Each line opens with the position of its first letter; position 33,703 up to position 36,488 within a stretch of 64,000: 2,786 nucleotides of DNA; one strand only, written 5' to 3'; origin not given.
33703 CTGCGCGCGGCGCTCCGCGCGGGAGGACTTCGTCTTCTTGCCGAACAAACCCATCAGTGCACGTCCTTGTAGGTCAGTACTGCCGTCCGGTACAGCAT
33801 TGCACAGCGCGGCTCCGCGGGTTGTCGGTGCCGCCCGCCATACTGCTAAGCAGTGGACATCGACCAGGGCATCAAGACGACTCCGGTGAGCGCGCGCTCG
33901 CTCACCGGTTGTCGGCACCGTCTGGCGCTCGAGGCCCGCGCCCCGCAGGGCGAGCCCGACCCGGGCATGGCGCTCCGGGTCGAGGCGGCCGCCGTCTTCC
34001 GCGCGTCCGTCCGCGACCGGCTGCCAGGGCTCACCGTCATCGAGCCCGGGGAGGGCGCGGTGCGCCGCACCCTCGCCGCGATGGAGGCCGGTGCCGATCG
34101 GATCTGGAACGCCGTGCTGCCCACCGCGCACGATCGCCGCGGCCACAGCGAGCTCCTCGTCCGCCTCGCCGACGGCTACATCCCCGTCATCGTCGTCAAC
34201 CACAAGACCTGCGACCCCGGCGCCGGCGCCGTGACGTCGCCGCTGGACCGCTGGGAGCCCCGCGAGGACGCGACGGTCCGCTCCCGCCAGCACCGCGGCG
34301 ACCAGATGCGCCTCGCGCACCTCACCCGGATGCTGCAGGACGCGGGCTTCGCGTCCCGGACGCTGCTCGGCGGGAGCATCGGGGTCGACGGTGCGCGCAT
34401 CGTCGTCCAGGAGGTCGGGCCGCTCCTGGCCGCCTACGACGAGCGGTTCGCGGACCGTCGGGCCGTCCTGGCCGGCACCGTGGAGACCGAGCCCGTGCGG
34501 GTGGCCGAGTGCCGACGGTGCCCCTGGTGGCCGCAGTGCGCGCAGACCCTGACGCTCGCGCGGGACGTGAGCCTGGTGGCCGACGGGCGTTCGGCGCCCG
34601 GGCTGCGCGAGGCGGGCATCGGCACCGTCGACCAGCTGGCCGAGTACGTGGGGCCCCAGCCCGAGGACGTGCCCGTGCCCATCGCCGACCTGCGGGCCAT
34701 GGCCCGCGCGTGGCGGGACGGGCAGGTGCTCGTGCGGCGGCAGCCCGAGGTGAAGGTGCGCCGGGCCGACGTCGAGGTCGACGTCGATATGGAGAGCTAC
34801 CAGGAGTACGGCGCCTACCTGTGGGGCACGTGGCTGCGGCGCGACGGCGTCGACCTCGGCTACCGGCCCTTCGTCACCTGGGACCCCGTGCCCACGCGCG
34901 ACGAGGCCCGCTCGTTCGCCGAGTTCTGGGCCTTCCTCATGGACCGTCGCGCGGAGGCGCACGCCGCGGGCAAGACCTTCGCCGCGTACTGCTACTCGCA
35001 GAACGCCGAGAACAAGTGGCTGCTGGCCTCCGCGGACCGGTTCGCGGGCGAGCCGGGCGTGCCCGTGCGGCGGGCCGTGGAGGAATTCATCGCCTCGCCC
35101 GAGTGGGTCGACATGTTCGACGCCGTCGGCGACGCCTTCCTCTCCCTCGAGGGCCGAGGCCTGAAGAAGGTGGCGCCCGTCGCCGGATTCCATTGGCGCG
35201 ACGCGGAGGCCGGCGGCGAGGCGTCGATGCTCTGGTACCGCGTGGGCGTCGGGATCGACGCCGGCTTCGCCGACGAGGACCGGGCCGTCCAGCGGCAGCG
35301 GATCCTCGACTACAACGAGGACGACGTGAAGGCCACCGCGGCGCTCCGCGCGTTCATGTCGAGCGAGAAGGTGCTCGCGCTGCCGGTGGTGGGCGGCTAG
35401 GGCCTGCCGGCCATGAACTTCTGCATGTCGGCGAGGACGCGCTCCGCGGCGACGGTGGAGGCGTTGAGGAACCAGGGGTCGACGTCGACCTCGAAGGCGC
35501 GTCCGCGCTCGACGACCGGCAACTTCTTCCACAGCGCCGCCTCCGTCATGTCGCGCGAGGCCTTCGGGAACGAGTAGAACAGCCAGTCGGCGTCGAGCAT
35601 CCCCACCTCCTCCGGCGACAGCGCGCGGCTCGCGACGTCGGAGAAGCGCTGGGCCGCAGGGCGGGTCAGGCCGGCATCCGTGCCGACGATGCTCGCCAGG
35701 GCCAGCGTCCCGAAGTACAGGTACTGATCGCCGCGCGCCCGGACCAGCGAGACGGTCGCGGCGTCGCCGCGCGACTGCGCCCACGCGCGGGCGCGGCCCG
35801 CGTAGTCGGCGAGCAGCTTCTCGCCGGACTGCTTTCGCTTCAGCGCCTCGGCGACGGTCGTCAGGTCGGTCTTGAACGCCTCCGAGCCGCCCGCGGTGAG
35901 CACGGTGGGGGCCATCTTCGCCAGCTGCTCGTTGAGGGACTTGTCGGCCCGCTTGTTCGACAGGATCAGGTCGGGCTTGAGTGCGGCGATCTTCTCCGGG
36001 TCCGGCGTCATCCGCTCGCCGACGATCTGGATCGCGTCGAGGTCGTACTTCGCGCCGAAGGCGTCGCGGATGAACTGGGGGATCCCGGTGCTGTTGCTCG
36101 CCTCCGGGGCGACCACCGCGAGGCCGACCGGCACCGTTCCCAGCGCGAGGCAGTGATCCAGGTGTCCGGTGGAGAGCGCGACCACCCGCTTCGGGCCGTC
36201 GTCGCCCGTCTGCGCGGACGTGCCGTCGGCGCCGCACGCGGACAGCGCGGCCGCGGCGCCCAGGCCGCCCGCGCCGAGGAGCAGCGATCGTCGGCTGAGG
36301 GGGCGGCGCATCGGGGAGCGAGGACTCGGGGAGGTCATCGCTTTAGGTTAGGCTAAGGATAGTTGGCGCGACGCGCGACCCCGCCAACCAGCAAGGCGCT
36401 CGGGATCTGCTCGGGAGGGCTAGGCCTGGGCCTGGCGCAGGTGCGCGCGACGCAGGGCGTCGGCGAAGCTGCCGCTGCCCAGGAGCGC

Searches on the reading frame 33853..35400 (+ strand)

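Call 5: search_protein_families(library=pfam, proteins=[window:33853-35400:+], max_evalue=0.01)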
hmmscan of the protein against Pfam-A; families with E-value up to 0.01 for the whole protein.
window:33853-35400:+ (515 aa): 1 family
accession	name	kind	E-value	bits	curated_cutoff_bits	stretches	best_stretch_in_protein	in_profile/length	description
PF13482.12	RNase_H_2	-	7e-08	33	22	1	417-500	88-162/165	RNase_H superfamily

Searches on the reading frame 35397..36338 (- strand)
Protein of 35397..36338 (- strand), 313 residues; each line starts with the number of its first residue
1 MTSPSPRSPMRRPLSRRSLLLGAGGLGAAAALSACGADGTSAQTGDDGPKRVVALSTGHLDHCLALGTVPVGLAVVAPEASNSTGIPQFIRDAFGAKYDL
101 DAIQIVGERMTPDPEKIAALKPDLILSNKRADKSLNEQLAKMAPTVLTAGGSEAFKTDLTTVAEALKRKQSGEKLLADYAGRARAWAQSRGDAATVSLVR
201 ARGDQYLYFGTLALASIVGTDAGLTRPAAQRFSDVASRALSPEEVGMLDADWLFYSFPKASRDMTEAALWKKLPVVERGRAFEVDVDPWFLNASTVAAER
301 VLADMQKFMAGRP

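Call 5: search_protein_families(library=pfam, proteins=[window:35397-36338:-], max_evalue=0.01)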
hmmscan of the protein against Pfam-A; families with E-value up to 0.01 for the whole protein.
window:35397-36338:- (313 aa): 2 families
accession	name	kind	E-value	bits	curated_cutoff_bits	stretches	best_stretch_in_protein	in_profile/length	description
PF01497.23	Peripla_BP_2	-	2.3e-17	63.6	27.5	1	97-282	34-229/235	Periplasmic binding protein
PF10518.14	TAT_signal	-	0.00031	21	22.7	1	14-32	2-20/21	TAT (twin-arginine translocation) pathway signal sequence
